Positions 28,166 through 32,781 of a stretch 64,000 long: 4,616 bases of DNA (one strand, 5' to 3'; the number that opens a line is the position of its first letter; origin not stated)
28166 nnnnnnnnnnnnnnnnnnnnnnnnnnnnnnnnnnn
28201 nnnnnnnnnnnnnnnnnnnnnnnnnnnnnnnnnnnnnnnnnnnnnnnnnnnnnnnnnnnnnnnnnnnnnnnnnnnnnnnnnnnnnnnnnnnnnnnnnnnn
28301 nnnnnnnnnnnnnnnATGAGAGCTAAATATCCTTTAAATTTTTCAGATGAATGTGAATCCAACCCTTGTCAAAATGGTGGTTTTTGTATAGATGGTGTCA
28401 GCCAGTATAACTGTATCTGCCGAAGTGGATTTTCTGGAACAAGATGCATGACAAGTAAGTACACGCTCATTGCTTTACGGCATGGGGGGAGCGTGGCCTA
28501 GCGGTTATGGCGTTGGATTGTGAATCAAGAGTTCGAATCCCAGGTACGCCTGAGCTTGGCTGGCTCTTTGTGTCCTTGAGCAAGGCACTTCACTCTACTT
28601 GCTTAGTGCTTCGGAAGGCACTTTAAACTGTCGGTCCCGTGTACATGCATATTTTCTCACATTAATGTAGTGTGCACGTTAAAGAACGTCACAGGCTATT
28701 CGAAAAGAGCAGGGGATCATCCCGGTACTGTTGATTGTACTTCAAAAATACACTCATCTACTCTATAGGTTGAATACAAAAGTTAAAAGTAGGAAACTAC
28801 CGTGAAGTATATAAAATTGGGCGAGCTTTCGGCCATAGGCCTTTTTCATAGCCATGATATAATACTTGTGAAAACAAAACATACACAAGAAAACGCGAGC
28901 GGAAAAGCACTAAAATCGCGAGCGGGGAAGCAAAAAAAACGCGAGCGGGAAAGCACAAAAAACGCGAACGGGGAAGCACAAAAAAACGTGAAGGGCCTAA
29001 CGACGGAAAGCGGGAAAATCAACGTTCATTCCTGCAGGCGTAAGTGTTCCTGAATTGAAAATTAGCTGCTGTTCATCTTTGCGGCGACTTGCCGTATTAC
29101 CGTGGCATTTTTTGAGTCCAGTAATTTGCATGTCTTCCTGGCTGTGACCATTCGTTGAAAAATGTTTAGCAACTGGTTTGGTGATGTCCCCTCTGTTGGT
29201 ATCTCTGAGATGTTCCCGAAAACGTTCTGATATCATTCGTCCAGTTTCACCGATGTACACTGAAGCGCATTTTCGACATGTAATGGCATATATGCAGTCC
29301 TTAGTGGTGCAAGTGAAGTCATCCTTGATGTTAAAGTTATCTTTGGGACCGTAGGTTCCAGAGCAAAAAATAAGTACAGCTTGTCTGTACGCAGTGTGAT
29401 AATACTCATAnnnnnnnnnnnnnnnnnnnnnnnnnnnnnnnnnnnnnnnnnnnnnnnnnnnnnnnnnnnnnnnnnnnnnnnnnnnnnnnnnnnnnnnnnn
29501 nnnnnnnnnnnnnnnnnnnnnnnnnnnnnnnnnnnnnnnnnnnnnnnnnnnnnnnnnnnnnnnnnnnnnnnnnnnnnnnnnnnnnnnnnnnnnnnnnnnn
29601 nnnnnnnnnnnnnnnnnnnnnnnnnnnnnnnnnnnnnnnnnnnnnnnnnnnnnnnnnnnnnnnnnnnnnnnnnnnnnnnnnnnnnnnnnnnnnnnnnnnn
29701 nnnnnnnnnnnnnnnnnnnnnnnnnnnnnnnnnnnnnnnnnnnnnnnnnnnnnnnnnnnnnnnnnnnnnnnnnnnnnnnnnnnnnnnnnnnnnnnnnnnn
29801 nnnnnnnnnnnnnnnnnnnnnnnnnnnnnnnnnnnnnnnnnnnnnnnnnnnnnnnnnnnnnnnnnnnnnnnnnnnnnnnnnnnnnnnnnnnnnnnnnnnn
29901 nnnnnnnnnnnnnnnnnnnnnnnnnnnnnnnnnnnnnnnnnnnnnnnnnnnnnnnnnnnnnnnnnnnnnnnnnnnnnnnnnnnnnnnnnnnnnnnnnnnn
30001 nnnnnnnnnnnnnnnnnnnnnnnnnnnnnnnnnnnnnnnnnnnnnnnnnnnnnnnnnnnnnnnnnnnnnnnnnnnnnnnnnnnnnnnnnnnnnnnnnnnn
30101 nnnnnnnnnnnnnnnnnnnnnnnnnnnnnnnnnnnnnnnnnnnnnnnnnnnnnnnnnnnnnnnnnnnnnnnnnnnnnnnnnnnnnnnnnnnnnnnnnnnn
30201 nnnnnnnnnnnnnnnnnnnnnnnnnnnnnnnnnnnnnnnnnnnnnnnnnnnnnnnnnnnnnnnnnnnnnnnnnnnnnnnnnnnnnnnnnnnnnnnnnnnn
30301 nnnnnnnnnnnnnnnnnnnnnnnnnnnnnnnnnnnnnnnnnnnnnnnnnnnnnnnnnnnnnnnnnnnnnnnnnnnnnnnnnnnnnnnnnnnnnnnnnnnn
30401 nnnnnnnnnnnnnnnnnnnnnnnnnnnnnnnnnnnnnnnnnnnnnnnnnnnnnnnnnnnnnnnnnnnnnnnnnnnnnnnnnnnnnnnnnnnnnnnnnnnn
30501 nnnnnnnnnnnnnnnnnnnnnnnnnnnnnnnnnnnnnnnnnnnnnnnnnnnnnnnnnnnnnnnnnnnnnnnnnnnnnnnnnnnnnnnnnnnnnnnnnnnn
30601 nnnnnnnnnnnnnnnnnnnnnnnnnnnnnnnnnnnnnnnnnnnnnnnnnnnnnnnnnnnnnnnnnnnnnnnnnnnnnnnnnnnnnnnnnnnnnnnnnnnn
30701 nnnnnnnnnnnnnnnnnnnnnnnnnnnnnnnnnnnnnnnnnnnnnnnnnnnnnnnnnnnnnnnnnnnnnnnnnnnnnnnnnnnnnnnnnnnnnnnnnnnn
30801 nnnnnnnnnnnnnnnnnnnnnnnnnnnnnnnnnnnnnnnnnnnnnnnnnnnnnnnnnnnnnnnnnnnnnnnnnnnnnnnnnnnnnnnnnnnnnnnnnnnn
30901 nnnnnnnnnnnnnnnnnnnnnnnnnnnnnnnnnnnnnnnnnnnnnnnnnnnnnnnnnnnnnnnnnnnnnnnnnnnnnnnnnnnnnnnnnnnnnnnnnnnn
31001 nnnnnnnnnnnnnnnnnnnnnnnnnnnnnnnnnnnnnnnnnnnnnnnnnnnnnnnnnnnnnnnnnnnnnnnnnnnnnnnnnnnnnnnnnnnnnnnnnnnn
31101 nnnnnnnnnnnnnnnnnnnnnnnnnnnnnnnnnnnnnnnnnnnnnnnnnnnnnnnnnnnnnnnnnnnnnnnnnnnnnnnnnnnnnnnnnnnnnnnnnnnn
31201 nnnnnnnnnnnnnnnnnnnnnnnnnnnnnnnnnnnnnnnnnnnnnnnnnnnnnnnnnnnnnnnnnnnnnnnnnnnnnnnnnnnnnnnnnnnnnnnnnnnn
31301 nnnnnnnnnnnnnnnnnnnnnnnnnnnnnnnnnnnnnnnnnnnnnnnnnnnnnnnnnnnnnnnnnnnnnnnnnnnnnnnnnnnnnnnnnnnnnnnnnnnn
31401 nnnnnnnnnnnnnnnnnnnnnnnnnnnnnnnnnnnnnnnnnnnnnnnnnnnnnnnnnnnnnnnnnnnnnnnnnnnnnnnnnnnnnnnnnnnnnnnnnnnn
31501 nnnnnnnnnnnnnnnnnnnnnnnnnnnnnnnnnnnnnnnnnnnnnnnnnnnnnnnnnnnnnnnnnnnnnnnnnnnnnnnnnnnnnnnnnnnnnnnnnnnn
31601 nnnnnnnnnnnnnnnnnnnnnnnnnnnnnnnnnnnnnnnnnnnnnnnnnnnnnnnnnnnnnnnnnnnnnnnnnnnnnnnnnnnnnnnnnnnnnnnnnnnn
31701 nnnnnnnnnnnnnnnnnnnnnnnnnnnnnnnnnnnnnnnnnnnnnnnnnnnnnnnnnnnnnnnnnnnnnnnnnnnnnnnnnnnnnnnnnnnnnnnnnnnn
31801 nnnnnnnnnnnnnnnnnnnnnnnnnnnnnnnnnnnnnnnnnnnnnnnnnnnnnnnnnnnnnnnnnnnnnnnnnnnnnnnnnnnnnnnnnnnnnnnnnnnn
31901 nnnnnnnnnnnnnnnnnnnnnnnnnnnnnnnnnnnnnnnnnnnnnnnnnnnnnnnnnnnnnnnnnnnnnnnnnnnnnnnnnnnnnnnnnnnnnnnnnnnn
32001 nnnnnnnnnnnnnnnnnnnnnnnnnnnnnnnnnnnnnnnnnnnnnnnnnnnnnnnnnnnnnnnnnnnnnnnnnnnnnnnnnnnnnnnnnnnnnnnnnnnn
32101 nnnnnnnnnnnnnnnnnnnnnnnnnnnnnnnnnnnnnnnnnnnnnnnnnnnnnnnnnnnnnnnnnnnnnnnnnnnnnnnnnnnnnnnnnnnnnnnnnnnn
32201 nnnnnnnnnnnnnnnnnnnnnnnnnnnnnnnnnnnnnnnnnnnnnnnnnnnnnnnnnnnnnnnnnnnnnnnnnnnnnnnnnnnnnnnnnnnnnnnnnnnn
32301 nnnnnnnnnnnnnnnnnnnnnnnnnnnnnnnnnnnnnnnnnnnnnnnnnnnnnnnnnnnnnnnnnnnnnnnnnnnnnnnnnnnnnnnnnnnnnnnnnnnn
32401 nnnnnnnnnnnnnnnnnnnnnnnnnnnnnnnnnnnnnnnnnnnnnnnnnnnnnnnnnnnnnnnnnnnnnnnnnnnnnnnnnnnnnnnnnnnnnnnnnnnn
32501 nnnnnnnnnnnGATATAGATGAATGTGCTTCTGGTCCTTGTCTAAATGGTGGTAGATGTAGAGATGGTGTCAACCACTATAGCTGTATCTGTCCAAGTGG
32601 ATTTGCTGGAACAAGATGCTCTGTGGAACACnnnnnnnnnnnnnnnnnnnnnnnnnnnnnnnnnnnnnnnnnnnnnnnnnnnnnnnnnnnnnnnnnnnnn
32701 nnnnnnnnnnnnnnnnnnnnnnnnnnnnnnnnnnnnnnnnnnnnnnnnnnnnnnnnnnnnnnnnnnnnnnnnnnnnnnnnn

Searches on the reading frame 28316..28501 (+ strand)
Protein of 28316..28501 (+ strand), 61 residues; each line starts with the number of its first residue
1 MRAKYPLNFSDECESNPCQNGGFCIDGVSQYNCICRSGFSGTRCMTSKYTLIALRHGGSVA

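Call 15: find_encoding_contigs(protein=window:28316-28501:+, flank=10000, max_places=10)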
Protein window:28316-28501:+ (61 aa): no gene with exactly this product is on record in the collection.

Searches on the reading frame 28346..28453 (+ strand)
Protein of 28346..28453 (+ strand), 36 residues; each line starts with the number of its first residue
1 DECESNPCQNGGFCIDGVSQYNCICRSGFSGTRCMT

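Call 12: search_protein_families(library=pfam, proteins=[window:28346-28453:+], max_evalue=0.1)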
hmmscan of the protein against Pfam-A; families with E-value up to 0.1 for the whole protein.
seq(36 aa): 9 families
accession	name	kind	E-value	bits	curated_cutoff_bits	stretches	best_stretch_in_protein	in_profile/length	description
PF00008.33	EGF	-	2.8e-10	40.7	21.5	1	3-32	1-31/32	EGF-like domain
PF12661.13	hEGF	-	5.1e-07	30.3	29.3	1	8-29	1-22/22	Human growth factor-like EGF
PF07974.19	EGF_2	-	5.4e-05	23.9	22.1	1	3-34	1-32/32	EGF-like domain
PF25024.1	EGF_TEN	-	0.0062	16.6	65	1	2-34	62-90/234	Teneurin EGF domain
PF07645.21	EGF_CA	-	0.0091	16.7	27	1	1-32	3-41/43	Calcium-binding EGF domain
PF12946.13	EGF_MSP1_1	-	0.021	15.2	27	1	2-30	1-30/37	MSP1 EGF domain 1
PF23106.1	EGF_Teneurin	-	0.023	15.2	24.3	1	8-34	5-27/30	Teneurin-like EGF domain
PF18720.7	EGF_Tenascin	-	0.059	13.9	25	1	8-34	6-28/29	Tenascin EGF domain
PF12947.13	EGF_3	-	0.069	13.8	28.5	1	3-31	1-31/36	EGF domain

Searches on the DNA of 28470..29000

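Call 39: search_rna_families(source=window, start=28470, end=29000, threshold=evalue, max_evalue=10, show_alignments=3)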
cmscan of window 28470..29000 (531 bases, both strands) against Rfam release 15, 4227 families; matches with E-value up to 10: 3.
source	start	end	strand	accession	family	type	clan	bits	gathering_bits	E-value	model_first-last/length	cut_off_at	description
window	28487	28541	+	RF00005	tRNA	Gene; tRNA;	CL00001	18.5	29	0.4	1-71/71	no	tRNA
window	28596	28665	-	RF00109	Vimentin3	Cis-reg;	-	16.4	36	7.5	1-67/67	no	Vimentin 3' UTR protein-binding region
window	28617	28634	+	RF01104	SBWMV2_UPD-PKb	Cis-reg;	-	14.7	39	4.8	1-29/29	no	Pseudoknot of upstream pseudoknot domain (UPD) of the 3'UTR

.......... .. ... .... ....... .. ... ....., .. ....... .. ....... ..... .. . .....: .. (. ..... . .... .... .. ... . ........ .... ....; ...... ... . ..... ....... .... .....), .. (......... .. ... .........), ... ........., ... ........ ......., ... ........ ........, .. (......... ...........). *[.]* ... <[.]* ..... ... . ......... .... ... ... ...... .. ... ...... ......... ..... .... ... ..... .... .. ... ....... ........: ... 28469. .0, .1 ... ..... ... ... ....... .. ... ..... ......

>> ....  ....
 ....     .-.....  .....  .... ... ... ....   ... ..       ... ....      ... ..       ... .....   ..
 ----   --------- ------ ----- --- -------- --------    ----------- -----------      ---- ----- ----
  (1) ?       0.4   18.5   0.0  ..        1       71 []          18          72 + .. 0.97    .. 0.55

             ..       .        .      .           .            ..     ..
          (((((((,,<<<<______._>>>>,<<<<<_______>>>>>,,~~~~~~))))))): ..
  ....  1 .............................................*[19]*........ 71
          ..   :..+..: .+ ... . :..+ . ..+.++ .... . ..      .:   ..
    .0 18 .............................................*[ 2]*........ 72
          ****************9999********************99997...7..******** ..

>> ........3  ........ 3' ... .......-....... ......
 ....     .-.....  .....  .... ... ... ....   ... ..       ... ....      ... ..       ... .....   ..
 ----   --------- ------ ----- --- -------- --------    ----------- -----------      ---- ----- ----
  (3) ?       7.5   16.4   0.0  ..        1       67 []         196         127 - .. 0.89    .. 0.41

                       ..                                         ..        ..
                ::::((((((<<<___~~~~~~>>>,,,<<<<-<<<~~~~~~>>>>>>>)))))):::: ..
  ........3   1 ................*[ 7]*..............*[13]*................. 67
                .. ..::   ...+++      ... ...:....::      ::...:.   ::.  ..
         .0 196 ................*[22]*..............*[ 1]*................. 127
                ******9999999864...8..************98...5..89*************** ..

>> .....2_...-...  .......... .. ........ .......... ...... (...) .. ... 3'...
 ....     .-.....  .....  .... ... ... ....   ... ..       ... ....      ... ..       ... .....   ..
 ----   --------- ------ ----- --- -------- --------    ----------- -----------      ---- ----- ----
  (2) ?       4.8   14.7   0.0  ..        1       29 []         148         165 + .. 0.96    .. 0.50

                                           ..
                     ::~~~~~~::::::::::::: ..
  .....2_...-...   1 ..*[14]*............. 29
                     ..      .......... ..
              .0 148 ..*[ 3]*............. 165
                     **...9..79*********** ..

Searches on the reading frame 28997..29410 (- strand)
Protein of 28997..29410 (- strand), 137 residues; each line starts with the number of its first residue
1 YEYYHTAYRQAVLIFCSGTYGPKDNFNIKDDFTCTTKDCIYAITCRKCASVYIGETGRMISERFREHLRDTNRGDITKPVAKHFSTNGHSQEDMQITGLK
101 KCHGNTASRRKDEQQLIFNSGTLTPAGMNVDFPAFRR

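Call 12: search_protein_families(library=pfam, proteins=[window:29000-29410:-], max_evalue=0.1)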
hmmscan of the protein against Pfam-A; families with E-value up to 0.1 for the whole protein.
seq(137 aa): 1 family
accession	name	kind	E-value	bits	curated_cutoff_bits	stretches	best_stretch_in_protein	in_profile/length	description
PF01541.30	GIY-YIG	-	4.1e-05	24.2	22.6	1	39-78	3-41/78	GIY-YIG catalytic domain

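Call 18: find_homologous_proteins(query=window:29000-29410:-, max_evalue=0.00001)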
Query seq(137 aa) (137 aa): 3 proteins with E <= 0.00001 among 5 candidates.
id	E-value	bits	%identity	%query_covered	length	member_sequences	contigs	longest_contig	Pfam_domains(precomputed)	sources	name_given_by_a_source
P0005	8.2e-39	151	64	74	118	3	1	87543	PF01541.31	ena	-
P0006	8.9e-36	141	63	74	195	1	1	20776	PF01541.31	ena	-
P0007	5.3e-20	90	47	79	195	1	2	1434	-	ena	-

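Call 20: find_encoding_contigs(protein=P0006, flank=6000, max_places=4)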
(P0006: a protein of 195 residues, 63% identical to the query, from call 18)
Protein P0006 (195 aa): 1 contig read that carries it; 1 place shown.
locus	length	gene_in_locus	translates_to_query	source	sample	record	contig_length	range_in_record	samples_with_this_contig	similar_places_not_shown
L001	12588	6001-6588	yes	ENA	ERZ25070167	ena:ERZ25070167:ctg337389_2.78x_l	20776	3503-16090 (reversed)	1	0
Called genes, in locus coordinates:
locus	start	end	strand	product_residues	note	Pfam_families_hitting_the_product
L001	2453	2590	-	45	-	-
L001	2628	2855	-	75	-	-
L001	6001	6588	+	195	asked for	PF01541:GIY-YIG (weak)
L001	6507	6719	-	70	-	-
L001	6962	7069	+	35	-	-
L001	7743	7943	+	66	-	-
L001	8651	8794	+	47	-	-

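Call 21: find_encoding_contigs(protein=P0005, flank=6000, max_places=4)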
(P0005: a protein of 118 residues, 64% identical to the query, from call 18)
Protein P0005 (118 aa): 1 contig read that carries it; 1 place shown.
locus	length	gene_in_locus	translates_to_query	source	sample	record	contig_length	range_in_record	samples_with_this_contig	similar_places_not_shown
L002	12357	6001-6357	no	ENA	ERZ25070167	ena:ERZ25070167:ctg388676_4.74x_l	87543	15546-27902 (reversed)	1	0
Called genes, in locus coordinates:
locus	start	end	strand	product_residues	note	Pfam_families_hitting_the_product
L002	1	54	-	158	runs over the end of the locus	-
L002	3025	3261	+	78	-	-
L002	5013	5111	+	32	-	-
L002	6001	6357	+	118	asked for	PF01541:GIY-YIG (weak)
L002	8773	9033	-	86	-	-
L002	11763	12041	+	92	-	-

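Call 33: search_protein_representatives(protein=window:28997-29410:-)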
Query: 137 residues. Proteins with E-value up to 0.001 (for the whole library): 5467; up to 1e-10: 931; up to 1e-30: 5. The best 150 are listed.
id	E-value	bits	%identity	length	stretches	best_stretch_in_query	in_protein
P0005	2.6e-39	150.7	64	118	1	36-137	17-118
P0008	6.3e-37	143.0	38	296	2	19-135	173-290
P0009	2.1e-34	134.9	59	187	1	23-127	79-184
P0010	6.8e-34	133.2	49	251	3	20-100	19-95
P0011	8.9e-31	123.1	47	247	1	19-133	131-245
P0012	1.7e-30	122.1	51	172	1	17-132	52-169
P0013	2.2e-30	121.8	50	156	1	19-132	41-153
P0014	3.9e-29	117.8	52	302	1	20-132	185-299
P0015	6.0e-29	117.2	52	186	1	20-132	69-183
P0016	6.9e-29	117.0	52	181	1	20-132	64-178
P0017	1.2e-28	116.2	49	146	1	25-133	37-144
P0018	1.3e-28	116.1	45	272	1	20-133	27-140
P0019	2.5e-28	115.1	47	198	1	17-133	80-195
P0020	2.7e-28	115.0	50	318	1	20-132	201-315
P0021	5.6e-28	114.0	46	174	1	19-133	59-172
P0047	1.5e-25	106.2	47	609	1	16-133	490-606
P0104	1.5e-22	96.4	47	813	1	26-133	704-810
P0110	1.8e-22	96.2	45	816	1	20-130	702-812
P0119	3.5e-22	95.2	46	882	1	20-132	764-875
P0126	7.6e-22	94.2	44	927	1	20-130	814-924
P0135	1.3e-21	93.4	46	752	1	19-136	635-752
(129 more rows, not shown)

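Call 34: search_protein_families(library=pfam, proteins=[P0104, P0110, P0119, P0126, P0135, P0047], max_evalue=0.001)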
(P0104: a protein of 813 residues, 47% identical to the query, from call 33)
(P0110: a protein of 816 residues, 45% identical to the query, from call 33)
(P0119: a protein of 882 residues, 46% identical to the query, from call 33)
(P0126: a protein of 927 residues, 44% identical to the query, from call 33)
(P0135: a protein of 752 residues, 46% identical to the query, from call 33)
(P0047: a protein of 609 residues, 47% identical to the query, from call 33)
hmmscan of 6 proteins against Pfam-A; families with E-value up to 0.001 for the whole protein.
P0104 (813 aa): 2 families
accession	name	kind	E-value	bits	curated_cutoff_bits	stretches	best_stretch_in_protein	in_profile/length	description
PF00078.32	RVT_1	-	1.7e-08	34.9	29.6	1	299-505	2-192/205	Reverse transcriptase (RNA-dependent DNA polymerase)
PF01541.30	GIY-YIG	-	1.4e-05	25.7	22.6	1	716-755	2-40/78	GIY-YIG catalytic domain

P0110 (816 aa): 2 families
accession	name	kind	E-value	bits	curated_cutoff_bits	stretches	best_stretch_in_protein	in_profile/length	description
PF00078.32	RVT_1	-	7.5e-06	26.2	29.6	1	304-477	5-165/205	Reverse transcriptase (RNA-dependent DNA polymerase)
PF01541.30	GIY-YIG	-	0.00072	20.3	22.6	0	720-761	2-42/78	GIY-YIG catalytic domain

P0119 (882 aa): 1 family
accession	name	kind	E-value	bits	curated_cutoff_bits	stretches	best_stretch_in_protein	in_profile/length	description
PF01541.30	GIY-YIG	-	6.2e-06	26.9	22.6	1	782-823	2-42/78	GIY-YIG catalytic domain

P0126 (927 aa): 2 families
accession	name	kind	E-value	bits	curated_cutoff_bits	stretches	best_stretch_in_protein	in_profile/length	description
PF00078.32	RVT_1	-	1.9e-05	24.9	29.6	1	463-585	68-170/205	Reverse transcriptase (RNA-dependent DNA polymerase)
PF01541.30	GIY-YIG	-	0.0006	20.5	22.6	0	833-867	3-36/78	GIY-YIG catalytic domain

P0135 (752 aa): 5 families
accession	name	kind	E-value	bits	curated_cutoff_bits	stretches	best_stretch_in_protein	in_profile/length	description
PF13465.12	zf-H2C2_2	-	5.4e-13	48.9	40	2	14-35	1-22/26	Zinc-finger double domain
PF00078.32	RVT_1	-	2.1e-09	37.9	29.6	1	256-424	22-177/205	Reverse transcriptase (RNA-dependent DNA polymerase)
PF00096.32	zf-C2H2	-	1.3e-08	35.3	25.2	0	57-78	2-23/23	Zinc finger, C2H2 type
PF23561.1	zf-C2H2_15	-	2.6e-08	34.1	27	0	6-26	10-30/30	C2H2 zinc finger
PF01541.30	GIY-YIG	-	4.3e-05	24.2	22.6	1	655-736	3-72/78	GIY-YIG catalytic domain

P0047 (609 aa): 2 families
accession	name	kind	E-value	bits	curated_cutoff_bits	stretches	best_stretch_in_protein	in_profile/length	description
PF00078.32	RVT_1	-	4.4e-09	36.8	29.6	1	101-279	10-173/205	Reverse transcriptase (RNA-dependent DNA polymerase)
PF01541.30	GIY-YIG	-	0.00016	22.3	22.6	1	513-563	3-43/78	GIY-YIG catalytic domain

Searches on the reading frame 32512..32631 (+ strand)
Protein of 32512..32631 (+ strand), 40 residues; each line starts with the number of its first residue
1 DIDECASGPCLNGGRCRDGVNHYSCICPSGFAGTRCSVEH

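Call 12: search_protein_families(library=pfam, proteins=[window:32512-32631:+], max_evalue=0.1)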
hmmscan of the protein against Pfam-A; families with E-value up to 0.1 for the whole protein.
seq(40 aa): 12 families
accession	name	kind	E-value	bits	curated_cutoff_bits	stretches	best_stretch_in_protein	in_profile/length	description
PF00008.33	EGF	-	4.4e-11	43.3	21.5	1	5-34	1-31/32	EGF-like domain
PF12661.13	hEGF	-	6e-09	36.5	29.3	1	10-31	1-22/22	Human growth factor-like EGF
PF07645.21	EGF_CA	-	9.2e-05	23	27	1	1-34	1-41/43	Calcium-binding EGF domain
PF23106.1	EGF_Teneurin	-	0.0022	18.4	24.3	1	9-39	4-30/30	Teneurin-like EGF domain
PF07974.19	EGF_2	-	0.0027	18.5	22.1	1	5-36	1-32/32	EGF-like domain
PF21195.4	EGF_C8A_B_C6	-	0.0047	17.3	27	1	9-36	7-27/29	Complement components C8A/B/C6, EGF-like domain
PF25024.1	EGF_TEN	-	0.005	16.9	65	1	4-38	62-92/234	Teneurin EGF domain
PF22257.2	GPR128_N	-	0.033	14.8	27.2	1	23-39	5-21/81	GPR128, N-terminal domain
PF06247.17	Plasmod_Pvs28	-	0.044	14.3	26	1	12-32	9-33/41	Pvs28 EGF domain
PF12947.13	EGF_3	-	0.059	14.1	28.5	0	8-33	6-31/36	EGF domain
PF12662.13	cEGF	-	0.071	13.4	26.6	1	23-34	2-17/24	Complement Clr-like EGF-like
PF24633.1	DUF7630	-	0.087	13.4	27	0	8-33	8-34/45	Domain of unknown function (DUF7630)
